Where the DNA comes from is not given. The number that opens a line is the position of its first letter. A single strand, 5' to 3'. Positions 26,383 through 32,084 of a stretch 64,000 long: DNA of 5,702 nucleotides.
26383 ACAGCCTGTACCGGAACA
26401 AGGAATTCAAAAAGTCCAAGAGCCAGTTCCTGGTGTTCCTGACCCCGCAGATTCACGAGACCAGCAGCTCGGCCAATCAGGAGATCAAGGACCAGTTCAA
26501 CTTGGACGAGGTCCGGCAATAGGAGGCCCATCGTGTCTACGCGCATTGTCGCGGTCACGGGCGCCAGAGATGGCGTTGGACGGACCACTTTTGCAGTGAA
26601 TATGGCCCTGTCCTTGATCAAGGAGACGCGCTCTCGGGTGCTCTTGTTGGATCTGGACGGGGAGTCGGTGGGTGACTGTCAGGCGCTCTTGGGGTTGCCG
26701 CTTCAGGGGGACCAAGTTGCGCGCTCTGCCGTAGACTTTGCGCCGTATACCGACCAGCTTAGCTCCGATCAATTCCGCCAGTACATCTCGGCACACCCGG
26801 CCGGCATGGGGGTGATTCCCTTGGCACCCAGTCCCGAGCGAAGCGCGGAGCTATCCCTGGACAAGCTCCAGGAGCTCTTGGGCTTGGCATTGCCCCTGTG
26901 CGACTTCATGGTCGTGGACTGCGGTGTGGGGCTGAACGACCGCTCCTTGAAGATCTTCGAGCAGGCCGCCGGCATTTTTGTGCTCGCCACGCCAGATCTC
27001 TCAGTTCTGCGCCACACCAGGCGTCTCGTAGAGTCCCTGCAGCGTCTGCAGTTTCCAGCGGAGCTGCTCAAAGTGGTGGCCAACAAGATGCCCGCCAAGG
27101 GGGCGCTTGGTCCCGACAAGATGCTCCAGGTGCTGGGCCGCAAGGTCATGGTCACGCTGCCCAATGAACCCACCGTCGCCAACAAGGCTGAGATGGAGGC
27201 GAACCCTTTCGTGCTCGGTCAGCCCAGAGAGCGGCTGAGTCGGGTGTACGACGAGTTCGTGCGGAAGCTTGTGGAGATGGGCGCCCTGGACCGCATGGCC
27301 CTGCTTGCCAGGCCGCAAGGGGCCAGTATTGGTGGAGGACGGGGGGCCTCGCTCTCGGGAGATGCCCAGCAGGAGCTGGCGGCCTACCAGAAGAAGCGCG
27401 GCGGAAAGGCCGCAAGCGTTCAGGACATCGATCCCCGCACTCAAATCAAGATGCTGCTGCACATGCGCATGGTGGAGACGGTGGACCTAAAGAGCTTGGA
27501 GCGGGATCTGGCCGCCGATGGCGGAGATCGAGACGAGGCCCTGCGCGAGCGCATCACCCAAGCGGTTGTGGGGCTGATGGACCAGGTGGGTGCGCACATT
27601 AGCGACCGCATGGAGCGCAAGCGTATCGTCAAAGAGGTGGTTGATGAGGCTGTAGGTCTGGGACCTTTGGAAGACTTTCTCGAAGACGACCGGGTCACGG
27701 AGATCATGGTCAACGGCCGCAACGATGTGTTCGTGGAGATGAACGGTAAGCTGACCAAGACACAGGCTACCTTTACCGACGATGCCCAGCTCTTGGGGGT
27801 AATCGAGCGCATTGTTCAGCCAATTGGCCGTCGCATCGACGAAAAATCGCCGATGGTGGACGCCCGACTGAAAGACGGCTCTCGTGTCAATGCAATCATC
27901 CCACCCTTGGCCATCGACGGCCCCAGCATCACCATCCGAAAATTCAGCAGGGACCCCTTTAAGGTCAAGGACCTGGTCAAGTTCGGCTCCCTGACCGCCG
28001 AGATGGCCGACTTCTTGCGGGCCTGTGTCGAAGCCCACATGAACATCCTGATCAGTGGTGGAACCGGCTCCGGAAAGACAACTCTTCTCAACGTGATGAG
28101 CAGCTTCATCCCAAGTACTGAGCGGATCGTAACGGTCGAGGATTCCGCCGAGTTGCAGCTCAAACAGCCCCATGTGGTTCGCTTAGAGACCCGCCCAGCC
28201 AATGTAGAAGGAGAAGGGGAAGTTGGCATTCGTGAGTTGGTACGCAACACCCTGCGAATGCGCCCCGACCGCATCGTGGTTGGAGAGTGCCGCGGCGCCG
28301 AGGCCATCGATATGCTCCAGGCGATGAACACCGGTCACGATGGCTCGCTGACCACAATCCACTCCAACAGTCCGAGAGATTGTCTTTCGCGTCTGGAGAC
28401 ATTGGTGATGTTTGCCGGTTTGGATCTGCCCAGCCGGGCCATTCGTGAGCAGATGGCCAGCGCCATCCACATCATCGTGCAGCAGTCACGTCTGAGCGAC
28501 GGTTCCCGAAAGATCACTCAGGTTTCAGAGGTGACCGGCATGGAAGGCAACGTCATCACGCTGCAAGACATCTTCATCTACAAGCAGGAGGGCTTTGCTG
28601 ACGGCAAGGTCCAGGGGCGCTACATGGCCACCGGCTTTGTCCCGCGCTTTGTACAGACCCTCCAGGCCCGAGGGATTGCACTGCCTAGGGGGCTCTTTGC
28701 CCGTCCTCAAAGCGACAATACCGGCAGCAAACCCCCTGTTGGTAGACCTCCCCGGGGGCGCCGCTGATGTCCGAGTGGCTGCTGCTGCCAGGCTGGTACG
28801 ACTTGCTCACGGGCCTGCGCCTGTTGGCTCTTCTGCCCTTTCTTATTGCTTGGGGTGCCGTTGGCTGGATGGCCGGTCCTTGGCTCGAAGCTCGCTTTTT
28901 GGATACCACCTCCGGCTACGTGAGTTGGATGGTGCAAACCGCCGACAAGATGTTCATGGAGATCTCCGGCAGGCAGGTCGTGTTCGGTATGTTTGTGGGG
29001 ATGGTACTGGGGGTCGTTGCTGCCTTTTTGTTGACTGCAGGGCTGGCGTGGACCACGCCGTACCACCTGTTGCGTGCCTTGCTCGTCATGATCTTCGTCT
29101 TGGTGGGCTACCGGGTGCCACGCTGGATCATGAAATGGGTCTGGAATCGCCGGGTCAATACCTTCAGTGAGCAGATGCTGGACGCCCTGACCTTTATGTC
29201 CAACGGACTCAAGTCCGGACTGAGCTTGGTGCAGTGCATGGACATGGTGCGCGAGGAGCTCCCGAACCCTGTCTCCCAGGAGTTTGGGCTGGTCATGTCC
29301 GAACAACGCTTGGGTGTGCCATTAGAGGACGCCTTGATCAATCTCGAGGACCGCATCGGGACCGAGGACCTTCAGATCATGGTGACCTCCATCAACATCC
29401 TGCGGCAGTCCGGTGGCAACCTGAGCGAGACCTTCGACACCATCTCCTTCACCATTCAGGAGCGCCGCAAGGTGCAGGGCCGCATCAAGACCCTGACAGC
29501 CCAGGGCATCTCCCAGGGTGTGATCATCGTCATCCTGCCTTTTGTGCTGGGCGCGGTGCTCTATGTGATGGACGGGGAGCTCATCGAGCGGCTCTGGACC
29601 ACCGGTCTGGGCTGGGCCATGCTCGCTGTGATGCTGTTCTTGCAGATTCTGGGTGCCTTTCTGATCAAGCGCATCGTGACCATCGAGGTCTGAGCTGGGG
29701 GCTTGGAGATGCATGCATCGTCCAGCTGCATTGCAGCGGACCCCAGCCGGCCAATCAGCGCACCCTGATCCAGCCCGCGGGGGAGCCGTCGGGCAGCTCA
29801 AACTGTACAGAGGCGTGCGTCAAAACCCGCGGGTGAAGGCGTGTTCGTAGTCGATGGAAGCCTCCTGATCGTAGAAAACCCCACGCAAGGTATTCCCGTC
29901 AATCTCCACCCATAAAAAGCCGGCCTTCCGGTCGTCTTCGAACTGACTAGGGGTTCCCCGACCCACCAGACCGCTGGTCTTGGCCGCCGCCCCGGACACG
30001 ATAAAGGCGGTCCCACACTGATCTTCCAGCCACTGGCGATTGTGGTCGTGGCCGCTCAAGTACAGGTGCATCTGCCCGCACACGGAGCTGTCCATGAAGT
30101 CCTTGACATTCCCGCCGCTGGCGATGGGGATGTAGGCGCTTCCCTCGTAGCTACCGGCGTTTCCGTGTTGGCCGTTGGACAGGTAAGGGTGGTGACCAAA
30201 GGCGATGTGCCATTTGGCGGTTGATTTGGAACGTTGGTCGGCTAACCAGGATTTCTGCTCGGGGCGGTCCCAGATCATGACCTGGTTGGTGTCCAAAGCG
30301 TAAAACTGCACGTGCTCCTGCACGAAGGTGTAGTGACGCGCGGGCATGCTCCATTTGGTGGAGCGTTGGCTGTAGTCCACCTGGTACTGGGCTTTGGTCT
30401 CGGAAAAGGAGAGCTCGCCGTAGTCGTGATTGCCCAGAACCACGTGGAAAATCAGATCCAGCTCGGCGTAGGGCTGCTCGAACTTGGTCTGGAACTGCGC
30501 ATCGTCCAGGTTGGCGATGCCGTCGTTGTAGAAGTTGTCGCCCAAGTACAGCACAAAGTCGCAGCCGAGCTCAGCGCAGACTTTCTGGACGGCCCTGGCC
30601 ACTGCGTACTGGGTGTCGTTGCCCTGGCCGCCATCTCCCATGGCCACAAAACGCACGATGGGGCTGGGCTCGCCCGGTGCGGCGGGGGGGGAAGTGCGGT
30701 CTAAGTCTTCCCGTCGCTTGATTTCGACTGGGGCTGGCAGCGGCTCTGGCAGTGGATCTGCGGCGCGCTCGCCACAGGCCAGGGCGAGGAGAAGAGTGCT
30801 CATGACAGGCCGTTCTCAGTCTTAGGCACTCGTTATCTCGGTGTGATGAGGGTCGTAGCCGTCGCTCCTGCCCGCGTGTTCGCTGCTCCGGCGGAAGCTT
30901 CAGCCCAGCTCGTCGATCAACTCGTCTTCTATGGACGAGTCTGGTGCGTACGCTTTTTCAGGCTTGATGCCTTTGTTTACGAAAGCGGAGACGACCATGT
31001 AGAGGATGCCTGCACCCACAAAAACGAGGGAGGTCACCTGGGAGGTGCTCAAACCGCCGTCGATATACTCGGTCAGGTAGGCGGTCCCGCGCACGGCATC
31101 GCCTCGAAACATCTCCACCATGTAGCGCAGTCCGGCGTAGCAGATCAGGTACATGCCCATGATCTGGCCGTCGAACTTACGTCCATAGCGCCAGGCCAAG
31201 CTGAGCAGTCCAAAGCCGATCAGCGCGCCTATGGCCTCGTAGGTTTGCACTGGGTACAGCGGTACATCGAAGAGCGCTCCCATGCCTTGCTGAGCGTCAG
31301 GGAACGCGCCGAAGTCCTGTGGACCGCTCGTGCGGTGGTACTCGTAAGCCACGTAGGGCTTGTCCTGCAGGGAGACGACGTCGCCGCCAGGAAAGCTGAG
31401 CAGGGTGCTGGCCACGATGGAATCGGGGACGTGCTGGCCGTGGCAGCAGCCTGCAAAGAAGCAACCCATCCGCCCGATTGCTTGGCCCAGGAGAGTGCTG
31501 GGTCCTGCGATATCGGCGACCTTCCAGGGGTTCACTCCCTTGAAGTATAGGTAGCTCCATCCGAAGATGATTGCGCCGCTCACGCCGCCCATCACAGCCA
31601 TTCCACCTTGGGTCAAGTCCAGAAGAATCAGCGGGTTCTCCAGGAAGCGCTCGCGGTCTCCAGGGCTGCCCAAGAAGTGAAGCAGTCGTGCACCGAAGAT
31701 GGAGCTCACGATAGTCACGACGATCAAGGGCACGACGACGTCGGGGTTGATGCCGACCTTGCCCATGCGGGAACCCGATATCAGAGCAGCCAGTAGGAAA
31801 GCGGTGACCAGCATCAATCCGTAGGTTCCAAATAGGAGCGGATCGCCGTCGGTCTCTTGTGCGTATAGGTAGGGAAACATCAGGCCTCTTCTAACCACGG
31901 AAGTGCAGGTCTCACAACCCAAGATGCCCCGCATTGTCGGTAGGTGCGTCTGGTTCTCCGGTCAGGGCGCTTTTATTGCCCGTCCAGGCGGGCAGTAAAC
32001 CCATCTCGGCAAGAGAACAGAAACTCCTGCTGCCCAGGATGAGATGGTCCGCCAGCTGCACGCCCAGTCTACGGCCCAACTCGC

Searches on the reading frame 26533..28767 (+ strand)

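Call 43: search_protein_families(library=pfam, proteins=[window:26533-28767:+], max_evalue=0.001)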
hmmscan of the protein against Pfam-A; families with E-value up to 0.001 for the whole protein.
window:26533-28767:+ (744 aa): 5 families
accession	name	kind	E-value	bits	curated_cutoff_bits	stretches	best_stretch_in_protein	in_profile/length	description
PF00437.27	T2SSE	-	8.3e-66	222.6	24.9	1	373-651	2-275/370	Type II/IV secretion system protein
PF10609.15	ParA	-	8.1e-08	32.4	27.1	0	4-46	4-47/246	NUBPL iron-transfer P-loop NTPase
PF01656.29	CbiA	-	2.6e-07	31.1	25.4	1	6-220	1-120/125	CobQ/CobB/MinD/ParA nucleotide binding domain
PF13614.12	AAA_31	-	1.1e-05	25.9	27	1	3-43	1-40/177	AAA domain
PF00005.33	ABC_tran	-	0.00056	21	25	0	499-541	8-49/137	ABC transporter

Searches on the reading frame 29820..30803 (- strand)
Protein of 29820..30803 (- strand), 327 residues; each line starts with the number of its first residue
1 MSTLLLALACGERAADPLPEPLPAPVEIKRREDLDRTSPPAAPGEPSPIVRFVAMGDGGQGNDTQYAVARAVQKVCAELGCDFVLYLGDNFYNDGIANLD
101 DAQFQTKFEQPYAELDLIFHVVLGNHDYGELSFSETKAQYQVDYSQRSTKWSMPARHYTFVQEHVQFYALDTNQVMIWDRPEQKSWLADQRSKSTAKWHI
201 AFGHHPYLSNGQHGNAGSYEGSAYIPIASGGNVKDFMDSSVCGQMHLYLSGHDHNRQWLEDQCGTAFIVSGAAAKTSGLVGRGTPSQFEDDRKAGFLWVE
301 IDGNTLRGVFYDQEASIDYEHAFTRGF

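Call 43: search_protein_families(library=pfam, proteins=[window:29820-30803:-], max_evalue=0.001)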
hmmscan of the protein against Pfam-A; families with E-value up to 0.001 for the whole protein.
window:29820-30803:- (327 aa): 1 family
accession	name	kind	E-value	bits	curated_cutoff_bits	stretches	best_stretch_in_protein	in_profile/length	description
PF00149.33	Metallophos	-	6.4e-13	50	21.5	1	51-255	2-190/191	Calcineurin-like phosphoesterase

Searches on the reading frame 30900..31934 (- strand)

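Call 43: search_protein_families(library=pfam, proteins=[window:30900-31934:-], max_evalue=0.001)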
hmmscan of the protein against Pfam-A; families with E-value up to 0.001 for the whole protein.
window:30900-31934:- (344 aa): 1 family
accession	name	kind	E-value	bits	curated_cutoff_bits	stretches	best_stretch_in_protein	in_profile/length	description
PF01790.23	LGT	-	3.5e-49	167.8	24.9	1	37-314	13-239/240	Prolipoprotein diacylglyceryl transferase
